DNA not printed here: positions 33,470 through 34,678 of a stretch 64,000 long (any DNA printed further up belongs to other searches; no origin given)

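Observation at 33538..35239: Low-GC islet (~50% versus ~60%) encoding two co-oriented hypothetical proteins and flanked by a dispersed repeat copy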

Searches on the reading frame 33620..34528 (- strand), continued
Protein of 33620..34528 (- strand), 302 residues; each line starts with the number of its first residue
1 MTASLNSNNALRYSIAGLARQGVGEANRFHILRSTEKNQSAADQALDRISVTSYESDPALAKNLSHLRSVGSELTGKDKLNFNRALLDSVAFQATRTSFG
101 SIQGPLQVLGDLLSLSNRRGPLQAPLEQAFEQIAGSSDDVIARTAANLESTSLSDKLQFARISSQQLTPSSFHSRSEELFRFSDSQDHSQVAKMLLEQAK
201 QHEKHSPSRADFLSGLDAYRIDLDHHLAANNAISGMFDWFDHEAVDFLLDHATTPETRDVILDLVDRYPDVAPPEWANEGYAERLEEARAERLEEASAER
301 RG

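Call 92: search_protein_families(library=pfam, proteins=[L129:2590-3018:+, L129:2074-2505:-, L129:945-2060:+, L129:418-948:+], max_evalue=0.01)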
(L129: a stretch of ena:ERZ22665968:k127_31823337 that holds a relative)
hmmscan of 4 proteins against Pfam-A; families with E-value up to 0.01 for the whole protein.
L129:2590-3018:+ (142 aa): 0 families

L129:2074-2505:- (143 aa): 1 family
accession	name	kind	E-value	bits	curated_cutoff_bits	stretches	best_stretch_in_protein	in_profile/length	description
PF16053.10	MRP-S34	-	0.0055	17.1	24.5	1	75-113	32-70/130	Mitochondrial 28S ribosomal protein S34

L129:945-2060:+ (371 aa): 9 families
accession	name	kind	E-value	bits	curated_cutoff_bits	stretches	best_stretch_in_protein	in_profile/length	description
PF01494.25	FAD_binding_3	-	5.3e-23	82.2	22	1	2-323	3-348/349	FAD binding domain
PF13450.12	NAD_binding_8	-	1.6e-07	31.9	21.9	1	5-34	1-30/68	NAD(P)-binding Rossmann-like domain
PF00890.30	FAD_binding_2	-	2.3e-06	27.5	20.4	1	3-34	2-33/414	FAD binding domain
PF01266.30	DAO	-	4.9e-06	26.7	27.9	1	2-35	1-34/353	FAD dependent oxidoreductase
PF07992.20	Pyr_redox_2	-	8.5e-06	25.8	26.1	1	1-38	1-38/291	Pyridine nucleotide-disulphide oxidoreductase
PF00070.33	Pyr_redox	-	4.4e-05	24.3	22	1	2-34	1-33/82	Pyridine nucleotide-disulphide oxidoreductase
PF12831.13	FAD_oxidored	-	0.00014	21.7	27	1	3-32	2-31/416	FAD dependent oxidoreductase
PF08491.16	SE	-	0.0033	17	20.1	1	264-323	128-187/276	Squalene epoxidase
PF03486.20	HI0933_like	-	0.0093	15.9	50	0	2-34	2-34/244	HI0933-like protein Rossmann domain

L129:418-948:+ (176 aa): 1 family
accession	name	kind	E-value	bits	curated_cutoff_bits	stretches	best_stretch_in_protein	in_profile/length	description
PF00440.29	TetR_N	-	1.3e-10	41.4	24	1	1-40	8-47/47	Bacterial regulatory proteins, tetR family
